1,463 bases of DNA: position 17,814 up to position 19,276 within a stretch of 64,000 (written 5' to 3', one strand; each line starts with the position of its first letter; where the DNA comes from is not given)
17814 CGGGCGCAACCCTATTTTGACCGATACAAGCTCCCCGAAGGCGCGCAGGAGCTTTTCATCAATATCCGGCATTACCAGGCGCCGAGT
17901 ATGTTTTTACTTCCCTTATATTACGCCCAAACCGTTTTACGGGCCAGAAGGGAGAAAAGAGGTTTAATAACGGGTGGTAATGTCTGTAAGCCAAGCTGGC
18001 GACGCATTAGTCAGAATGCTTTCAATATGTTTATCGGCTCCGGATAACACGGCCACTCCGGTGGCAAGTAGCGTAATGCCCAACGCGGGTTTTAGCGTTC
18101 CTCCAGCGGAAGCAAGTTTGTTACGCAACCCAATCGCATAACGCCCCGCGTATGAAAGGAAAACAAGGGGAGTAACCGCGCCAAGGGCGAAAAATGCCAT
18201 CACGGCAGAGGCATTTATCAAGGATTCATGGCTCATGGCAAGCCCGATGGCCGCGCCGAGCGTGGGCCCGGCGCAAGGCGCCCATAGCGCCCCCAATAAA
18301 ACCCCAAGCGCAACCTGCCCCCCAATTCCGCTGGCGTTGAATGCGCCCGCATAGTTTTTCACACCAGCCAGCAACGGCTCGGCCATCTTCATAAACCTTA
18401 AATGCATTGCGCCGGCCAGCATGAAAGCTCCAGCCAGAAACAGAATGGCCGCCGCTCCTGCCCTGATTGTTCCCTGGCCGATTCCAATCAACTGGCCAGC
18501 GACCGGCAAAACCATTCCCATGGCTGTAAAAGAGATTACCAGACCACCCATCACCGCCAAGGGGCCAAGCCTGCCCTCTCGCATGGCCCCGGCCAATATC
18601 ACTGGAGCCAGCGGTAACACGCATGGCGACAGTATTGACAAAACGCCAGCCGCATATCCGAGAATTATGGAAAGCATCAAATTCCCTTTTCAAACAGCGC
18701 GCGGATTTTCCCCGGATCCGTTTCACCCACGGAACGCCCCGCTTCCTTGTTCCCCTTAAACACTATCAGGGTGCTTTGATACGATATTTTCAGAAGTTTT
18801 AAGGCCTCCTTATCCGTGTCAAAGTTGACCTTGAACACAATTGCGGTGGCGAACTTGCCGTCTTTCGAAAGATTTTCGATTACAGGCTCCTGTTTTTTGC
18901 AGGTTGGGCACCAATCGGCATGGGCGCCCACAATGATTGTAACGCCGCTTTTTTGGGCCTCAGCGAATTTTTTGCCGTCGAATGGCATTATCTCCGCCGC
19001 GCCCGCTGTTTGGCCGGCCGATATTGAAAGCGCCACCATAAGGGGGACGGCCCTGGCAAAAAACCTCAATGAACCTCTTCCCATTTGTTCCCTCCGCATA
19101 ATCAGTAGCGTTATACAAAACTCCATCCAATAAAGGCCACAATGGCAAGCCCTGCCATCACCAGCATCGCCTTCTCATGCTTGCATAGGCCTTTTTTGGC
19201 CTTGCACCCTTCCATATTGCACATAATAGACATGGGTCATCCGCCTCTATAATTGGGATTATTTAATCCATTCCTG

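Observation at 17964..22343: Candidate undescribed periplasmic thiol/oxidant-defence system: ECF-ZAS, NPC-repeat proteins, two cytochromes c, Trx and CcdA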

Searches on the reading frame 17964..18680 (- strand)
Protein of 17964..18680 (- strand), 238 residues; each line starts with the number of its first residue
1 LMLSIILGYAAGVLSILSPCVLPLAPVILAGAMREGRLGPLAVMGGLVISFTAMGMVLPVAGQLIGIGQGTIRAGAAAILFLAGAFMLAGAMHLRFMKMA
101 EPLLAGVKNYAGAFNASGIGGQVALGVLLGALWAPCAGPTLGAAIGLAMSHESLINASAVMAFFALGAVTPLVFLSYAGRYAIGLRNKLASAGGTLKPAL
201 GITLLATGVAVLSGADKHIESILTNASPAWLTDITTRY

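Call 3: search_protein_families(library=pfam, proteins=[window:17964-18680:-], max_evalue=0.1)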
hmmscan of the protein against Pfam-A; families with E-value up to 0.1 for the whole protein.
window:17964-18680:- (238 aa): 2 families
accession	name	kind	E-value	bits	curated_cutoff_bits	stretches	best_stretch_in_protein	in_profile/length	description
PF02683.22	DsbD_TM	-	1.4e-07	31.5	27.1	1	5-210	5-213/219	Cytochrome C biogenesis protein transmembrane domain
PF13386.12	DsbD_2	-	5.7e-07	30.1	24.9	1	12-194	6-190/199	Cytochrome C biogenesis protein transmembrane region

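Call 4: search_protein_families(library=ncbifam, proteins=[window:17964-18680:-], max_evalue=0.1)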
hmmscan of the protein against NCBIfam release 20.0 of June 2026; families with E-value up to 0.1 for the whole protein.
window:17964-18680:- (238 aa): 3 families
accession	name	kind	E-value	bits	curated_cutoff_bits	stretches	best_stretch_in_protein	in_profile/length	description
NF001419.0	PRK00293.1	subfamily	0.00087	18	330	1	4-213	171-383/574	protein-disulfide reductase DsbD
NF045694.1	seleno_TsoB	exception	0.0052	14.9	805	1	3-176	182-356/572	rhodanese/DsbD fusion-like selenoprotein TsoB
NF002886.0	PRK03355.1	equivalog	0.046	12.2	721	1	25-62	281-318/787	glycerol-3-phosphate 1-O-acyltransferase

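Call 68: find_homologous_proteins(query=window:17964-18680:-, max_evalue=1e-20)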
Query window:17964-18680:- (238 aa): 1029 proteins with E <= 1e-20 among 8000 candidates; the best 120 are listed.
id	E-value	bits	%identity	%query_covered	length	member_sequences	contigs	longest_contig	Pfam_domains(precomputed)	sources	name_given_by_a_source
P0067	1.8e-137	475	100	100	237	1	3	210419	PF02683.23,PF13386.13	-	-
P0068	1.4e-66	243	53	99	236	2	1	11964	PF02683.23,PF13386.13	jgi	jgi:cytochrome c biogenesis protein CcdA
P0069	6.4e-63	231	50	99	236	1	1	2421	PF02683.23,PF13386.13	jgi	jgi:cytochrome c-type biogenesis protein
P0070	2.1e-53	200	45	100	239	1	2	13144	PF02683.23,PF13386.13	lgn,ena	-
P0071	3.6e-53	199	46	100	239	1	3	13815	PF02683.23,PF13386.13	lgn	-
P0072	5.6e-53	198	48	100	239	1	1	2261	PF02683.23,PF13386.13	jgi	jgi:cytochrome c biogenesis protein CcdA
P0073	2.0e-52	196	48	100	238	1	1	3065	PF02683.23,PF13386.13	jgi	jgi:cytochrome c-type biogenesis protein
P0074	2.1e-52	196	47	100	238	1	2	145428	PF02683.23,PF13386.13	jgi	jgi:cytochrome c biogenesis protein CcdA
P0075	2.2e-52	196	47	99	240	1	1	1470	PF02683.23,PF13386.13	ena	-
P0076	5.7e-52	195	49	99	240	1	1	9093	PF02683.23,PF13386.13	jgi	jgi:cytochrome c-type biogenesis protein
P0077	9.2e-52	194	47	100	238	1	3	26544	PF02683.23,PF13386.13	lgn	-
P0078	2.3e-51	193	45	97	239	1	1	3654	PF02683.23,PF13386.13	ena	-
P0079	3.4e-51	192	46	100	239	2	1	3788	PF02683.23,PF13386.13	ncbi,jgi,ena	-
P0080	3.6e-51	192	46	94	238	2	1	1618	PF02683.23,PF13386.13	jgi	jgi:cytochrome c-type biogenesis protein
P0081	7.7e-51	191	44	100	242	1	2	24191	PF02683.23,PF13386.13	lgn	-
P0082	1.4e-50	190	44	94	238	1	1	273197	PF02683.23,PF13386.13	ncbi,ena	-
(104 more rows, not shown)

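Call 69: find_encoding_contigs(protein=P0068, flank=6000, max_places=1)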
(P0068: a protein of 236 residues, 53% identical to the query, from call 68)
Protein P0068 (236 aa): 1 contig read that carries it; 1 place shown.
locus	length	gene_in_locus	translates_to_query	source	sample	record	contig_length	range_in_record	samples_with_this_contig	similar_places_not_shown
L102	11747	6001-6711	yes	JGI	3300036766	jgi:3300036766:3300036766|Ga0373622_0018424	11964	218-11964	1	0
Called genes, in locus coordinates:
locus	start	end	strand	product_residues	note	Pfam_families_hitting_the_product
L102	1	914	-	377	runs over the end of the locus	?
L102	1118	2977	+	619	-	PF20970:MASE10, PF00512:HisKA, PF02518:HATPase_c, PF00072:Response_reg (weak)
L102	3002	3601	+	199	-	PF04542:Sigma70_r2 (weak), PF08281:Sigma70_r4_2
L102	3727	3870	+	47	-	-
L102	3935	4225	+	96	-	-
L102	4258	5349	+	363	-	PF14522:Cytochrome_C7 (faint), PF22113:Mtrc-MtrF_II-IV_dom, PF13435:Cytochrome_C554, PF14537:Cytochrom_c3_2 (faint)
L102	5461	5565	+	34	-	-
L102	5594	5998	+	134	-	PF08534:Redoxin, PF00578:AhpC-TSA (weak), PF00085:Thioredoxin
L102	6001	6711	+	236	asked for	PF02683:DsbD_TM, PF13386:DsbD_2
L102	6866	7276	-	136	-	PF11066:DUF2867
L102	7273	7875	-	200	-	PF13482:RNase_H_2 (weak)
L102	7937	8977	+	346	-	PF01435:Peptidase_M48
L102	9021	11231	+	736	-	PF18072:FGAR-AT_linker, PF00586:AIRS, PF02769:AIRS_C, PF00586:AIRS, PF02769:AIRS_C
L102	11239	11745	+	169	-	?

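Call 70: find_encoding_contigs(protein=P0070, flank=6000, max_places=1)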
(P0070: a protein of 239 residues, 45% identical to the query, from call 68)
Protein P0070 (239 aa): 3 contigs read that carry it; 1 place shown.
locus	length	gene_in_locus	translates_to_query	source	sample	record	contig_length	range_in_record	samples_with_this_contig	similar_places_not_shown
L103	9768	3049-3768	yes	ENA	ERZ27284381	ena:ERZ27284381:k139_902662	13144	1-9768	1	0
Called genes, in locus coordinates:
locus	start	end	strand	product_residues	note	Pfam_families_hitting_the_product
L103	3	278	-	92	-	?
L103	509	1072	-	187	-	-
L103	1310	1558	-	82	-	-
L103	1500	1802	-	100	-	-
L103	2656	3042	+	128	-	PF08534:Redoxin (faint), PF00085:Thioredoxin, PF13899:Thioredoxin_7 (weak), PF13098:Thioredoxin_2 (weak)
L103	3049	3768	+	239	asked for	PF02683:DsbD_TM, PF13386:DsbD_2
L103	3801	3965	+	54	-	-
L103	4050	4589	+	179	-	PF00072:Response_reg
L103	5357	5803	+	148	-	PF09430:EMC7_beta-sandw (weak), PF13620:CarboxypepD_reg (weak)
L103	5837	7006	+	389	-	PF03150:CCP_MauG, PF00034:Cytochrom_C (faint)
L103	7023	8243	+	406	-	PF03150:CCP_MauG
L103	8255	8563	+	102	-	-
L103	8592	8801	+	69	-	-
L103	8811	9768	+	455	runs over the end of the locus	PF18465:Rieske_3, PF00384:Molybdopterin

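Call 71: find_encoding_contigs(protein=P0074, flank=6000, max_places=1)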
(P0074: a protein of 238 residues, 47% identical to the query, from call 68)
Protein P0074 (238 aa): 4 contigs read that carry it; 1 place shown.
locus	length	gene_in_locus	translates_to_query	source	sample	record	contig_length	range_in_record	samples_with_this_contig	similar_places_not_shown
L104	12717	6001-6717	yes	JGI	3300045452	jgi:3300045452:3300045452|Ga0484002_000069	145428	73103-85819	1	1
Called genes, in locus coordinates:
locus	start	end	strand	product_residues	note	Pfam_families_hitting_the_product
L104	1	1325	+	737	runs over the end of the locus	PF00378:ECH_1, PF16113:ECH_2, PF02737:3HCDH_N, PF03446:NAD_binding_2 (faint), PF03721:UDPG_MGDP_dh_N (faint), PF00725:3HCDH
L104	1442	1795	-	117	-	PF04480:DUF559, PF18741:MTES_1575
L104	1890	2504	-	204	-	PF02798:GST_N, PF13417:GST_N_3, PF13409:GST_N_2, PF00043:GST_C, PF13410:GST_C_2, PF14497:GST_C_3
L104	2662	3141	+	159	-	PF12802:MarR_2, PF01047:MarR (faint)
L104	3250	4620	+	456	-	PF04107:GCS2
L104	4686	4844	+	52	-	-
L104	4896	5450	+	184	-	PF00024:PAN_1 (faint), PF14295:PAN_4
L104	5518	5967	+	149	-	PF00085:Thioredoxin, PF13899:Thioredoxin_7 (weak)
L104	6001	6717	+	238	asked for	PF02683:DsbD_TM, PF13386:DsbD_2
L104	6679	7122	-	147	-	PF04237:YjbR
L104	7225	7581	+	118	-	PF19649:DUF6152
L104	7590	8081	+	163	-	PF20349:DUF6644 (weak)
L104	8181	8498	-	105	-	PF01845:CcdB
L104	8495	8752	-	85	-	PF07362:CcdA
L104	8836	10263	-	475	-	PF01523:PmbA_TldD_1st, PF19290:PmbA_TldD_2nd, PF19289:PmbA_TldD_3rd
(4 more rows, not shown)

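Call 78: find_encoding_contigs(protein=P0071, flank=5000, max_places=1)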
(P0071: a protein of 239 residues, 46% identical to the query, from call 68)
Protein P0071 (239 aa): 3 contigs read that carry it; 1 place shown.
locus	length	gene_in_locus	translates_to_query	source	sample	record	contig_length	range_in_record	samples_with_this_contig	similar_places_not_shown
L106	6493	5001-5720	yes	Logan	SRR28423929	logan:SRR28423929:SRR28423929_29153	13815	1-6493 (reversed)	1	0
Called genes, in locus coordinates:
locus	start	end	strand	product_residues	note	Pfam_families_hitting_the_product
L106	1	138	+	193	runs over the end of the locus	PF00440:TetR_N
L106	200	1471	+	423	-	PF14697:Fer4_21 (faint), PF13237:Fer4_10 (faint), PF13484:Fer4_16 (weak)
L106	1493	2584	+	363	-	-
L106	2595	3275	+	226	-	-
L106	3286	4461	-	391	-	PF14522:Cytochrome_C7 (faint), PF22113:Mtrc-MtrF_II-IV_dom (weak), PF13435:Cytochrome_C554 (faint)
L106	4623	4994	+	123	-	PF08534:Redoxin (weak), PF00085:Thioredoxin, PF13899:Thioredoxin_7 (faint), PF13098:Thioredoxin_2 (weak)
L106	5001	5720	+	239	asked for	PF02683:DsbD_TM, PF13386:DsbD_2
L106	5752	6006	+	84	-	-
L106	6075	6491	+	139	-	?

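Call 79: find_encoding_contigs(protein=P0077, flank=5000, max_places=1)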
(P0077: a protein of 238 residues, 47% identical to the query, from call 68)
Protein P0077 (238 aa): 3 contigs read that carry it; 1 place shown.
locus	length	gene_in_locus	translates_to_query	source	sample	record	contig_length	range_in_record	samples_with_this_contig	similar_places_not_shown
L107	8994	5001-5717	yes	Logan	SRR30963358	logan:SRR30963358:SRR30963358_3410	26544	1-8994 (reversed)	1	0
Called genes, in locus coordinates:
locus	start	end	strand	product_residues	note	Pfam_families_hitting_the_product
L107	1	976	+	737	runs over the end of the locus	PF00378:ECH_1, PF16113:ECH_2, PF02737:3HCDH_N, PF03721:UDPG_MGDP_dh_N (weak), PF00725:3HCDH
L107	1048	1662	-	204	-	PF02798:GST_N, PF13417:GST_N_3 (weak), PF13409:GST_N_2, PF13410:GST_C_2, PF00043:GST_C, PF14497:GST_C_3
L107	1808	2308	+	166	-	PF12802:MarR_2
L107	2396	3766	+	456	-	PF04107:GCS2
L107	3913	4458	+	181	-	PF00024:PAN_1 (faint), PF08276:PAN_2 (faint), PF14295:PAN_4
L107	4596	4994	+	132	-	PF00085:Thioredoxin, PF13899:Thioredoxin_7 (weak), PF13098:Thioredoxin_2 (weak)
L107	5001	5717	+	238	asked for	PF02683:DsbD_TM, PF13386:DsbD_2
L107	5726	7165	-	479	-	PF01523:PmbA_TldD_1st, PF19290:PmbA_TldD_2nd, PF19289:PmbA_TldD_3rd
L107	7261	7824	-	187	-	PF06776:IalB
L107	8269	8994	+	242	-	?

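Call 80: find_encoding_contigs(protein=P0082, flank=5000, max_places=1)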
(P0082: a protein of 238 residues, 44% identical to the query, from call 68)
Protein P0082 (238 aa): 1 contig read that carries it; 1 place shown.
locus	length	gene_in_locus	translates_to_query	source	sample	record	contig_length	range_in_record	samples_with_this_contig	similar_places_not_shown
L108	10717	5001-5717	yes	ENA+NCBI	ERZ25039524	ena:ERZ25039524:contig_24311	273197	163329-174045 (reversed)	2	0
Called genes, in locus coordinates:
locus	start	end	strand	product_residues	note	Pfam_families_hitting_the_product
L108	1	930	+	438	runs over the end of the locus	PF03721:UDPG_MGDP_dh_N (faint), PF02737:3HCDH_N, PF03446:NAD_binding_2 (weak), PF00725:3HCDH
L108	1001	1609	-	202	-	PF02798:GST_N, PF13417:GST_N_3, PF13409:GST_N_2, PF13410:GST_C_2 (weak), PF00043:GST_C, PF14497:GST_C_3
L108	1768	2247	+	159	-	PF12802:MarR_2, PF01047:MarR (faint)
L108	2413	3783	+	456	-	PF04107:GCS2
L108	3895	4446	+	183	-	PF00024:PAN_1 (faint), PF14295:PAN_4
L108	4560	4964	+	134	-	PF00085:Thioredoxin, PF13899:Thioredoxin_7 (weak), PF13098:Thioredoxin_2 (faint)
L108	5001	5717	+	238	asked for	PF02683:DsbD_TM, PF13386:DsbD_2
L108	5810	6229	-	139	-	PF04237:YjbR (weak)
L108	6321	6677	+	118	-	PF19649:DUF6152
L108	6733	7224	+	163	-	PF20349:DUF6644 (weak)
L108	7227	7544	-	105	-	PF01845:CcdB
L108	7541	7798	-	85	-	PF07362:CcdA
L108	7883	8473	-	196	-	PF06042:NTP_transf_6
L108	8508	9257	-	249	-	PF10502:Peptidase_S26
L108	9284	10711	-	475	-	PF01523:PmbA_TldD_1st, PF19290:PmbA_TldD_2nd, PF19289:PmbA_TldD_3rd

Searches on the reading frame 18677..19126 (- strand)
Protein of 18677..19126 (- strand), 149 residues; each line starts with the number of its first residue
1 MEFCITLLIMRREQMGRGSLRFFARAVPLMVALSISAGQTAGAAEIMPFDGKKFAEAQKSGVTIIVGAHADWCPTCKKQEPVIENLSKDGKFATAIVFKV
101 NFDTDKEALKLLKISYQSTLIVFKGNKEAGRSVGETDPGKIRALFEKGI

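Call 3: search_protein_families(library=pfam, proteins=[window:18677-19126:-], max_evalue=0.1)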
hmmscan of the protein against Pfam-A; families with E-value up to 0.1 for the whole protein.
window:18677-19126:- (149 aa): 7 families
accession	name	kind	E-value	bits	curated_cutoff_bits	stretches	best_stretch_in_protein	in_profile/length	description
PF00085.26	Thioredoxin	-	3.4e-11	43.5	23.5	1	53-144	9-100/103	Thioredoxin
PF13899.12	Thioredoxin_7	-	0.00014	22.4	27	1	53-83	9-39/83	Thioredoxin-like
PF08534.16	Redoxin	-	0.00026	21.2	26.6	1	55-134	22-103/148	Redoxin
PF00578.27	AhpC-TSA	-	0.00044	20.6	26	1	40-110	4-75/124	AhpC/TSA family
PF13098.12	Thioredoxin_2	-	0.0047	17.7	27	1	58-143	2-102/104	Thioredoxin-like domain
PF06110.17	TXD17-like_Trx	-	0.0092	16.1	23.1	1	71-98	36-61/119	Thioredoxin domain-containing protein 17-like, thioredoxin domain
PF13905.12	Thioredoxin_8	-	0.018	15.8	27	1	63-110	3-51/94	Thioredoxin-like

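Call 4: search_protein_families(library=ncbifam, proteins=[window:18677-19126:-], max_evalue=0.1)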
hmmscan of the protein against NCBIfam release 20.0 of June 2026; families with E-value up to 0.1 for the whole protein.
window:18677-19126:- (149 aa): 15 families
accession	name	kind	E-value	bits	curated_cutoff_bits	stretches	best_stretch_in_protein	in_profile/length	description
TIGR01068.1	thioredoxin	equivalog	2.3e-13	50.2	96.8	1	52-147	4-99/101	thioredoxin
TIGR00385.1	dsbE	subfamily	1.7e-06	27.8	123.15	1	56-113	58-112/173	DsbE family thiol:disulfide interchange protein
NF006898.0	PRK09381.1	equivalog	5e-06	26.9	138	1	58-145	18-104/109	thioredoxin TrxA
TIGR01126.1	pdi_dom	equivalog_domain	5.3e-06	26.7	107.2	1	60-129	13-85/105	protein disulfide-isomerase domain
NF008229.0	PRK10996.1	equivalog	2e-05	24.3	125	1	52-127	43-117/141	thioredoxin TrxC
NF047696.1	ThlDiSintTplARhiz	equivalog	0.00012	21.9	230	1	48-107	84-143/219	thiol:disulfide interchange protein TlpA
NF002854.0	PRK03147.1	subfamily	0.00083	19.3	170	1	35-111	36-112/176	thiol-disulfide oxidoreductase ResA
NF011941.0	PRK15412.1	equivalog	0.002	17.7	359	1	55-116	62-123/185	thiol:disulfide interchange protein DsbE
NF041202.1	StoA_CxxC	exception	0.0023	17.9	210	1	45-102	37-92/163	endospore biogenesis thiol-disulfide oxidoreductase StoA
NF001419.0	PRK00293.1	subfamily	0.0048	15.5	330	1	52-126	468-547/574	protein-disulfide reductase DsbD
NF045694.1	seleno_TsoB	exception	0.01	13.9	805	1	31-82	442-495/572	rhodanese/DsbD fusion-like selenoprotein TsoB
TIGR01130.1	ER_PDI_fam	subfamily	0.021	14.4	344.25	1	63-101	365-404/476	protein disulfide-isomerase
NF010625.0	PRK14018.1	equivalog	0.045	12.2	522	1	53-103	48-98/521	bifunctional peptide-methionine (S)-S-oxide reductase MsrA/peptide-methionine (R)-S-oxide reductase MsrB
NF041054.1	WAxxUGC_long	equivalog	0.083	12.2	300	1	43-105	86-147/354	ResA-like WAxxUGC motif-containing protein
TIGR02858.1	spore_III_AA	equivalog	0.094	12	281.3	0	50-99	210-258/272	stage III sporulation protein AA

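Call 61: search_solved_structures(query=window:18677-19126:-, max_evalue=0.0001)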
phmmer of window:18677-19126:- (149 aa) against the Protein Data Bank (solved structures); distinct sequences matched with E-value up to 0.0001: 89 (the best 60 are shown).
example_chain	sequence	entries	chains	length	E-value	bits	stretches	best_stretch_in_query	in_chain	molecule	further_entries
5zpv_A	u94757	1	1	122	1.8e-23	86.3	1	41-141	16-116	Thioredoxin (H-type,TRX-H)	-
5zf2_A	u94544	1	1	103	2.2e-22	82.7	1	46-141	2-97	Thioredoxin (H-type,TRX-H)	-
9nce_A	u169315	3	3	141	6.9e-11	45.5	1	60-147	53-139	Thioredoxin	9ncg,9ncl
7d6l_A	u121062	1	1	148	1.1e-08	38.4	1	42-146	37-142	Thioredoxin 2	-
2hsy_A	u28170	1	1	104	3.9e-08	36.6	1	56-142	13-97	Thioredoxin II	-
6ap5_A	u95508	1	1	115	4.7e-08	36.3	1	58-136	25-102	Thioredoxin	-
2fa4_A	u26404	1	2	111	4.7e-08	36.3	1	56-142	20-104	Thioredoxin II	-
4xhm_A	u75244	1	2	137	6.5e-08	35.9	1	49-142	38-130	Thioredoxin (Trx-3)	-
8eky_M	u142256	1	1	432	8.1e-08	35.5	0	39-137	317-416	Thioredoxin domain-containing protein 5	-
2n5a_A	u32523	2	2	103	3.7e-07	33.4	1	56-142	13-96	Thioredoxin-1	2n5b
4pob_A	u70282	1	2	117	4.1e-07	33.3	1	57-137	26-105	Thioredoxin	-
3ziv_A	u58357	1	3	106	4.5e-07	33.1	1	51-136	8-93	AECA THIOREDOXIN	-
2i9h_A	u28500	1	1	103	5.2e-07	32.9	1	56-142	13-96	Thioredoxin I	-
3f3q_A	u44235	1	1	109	6.1e-07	32.7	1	55-142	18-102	Thioredoxin-1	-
2ynx_A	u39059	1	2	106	6.2e-07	32.7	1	51-136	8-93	LACA THIOREDOXIN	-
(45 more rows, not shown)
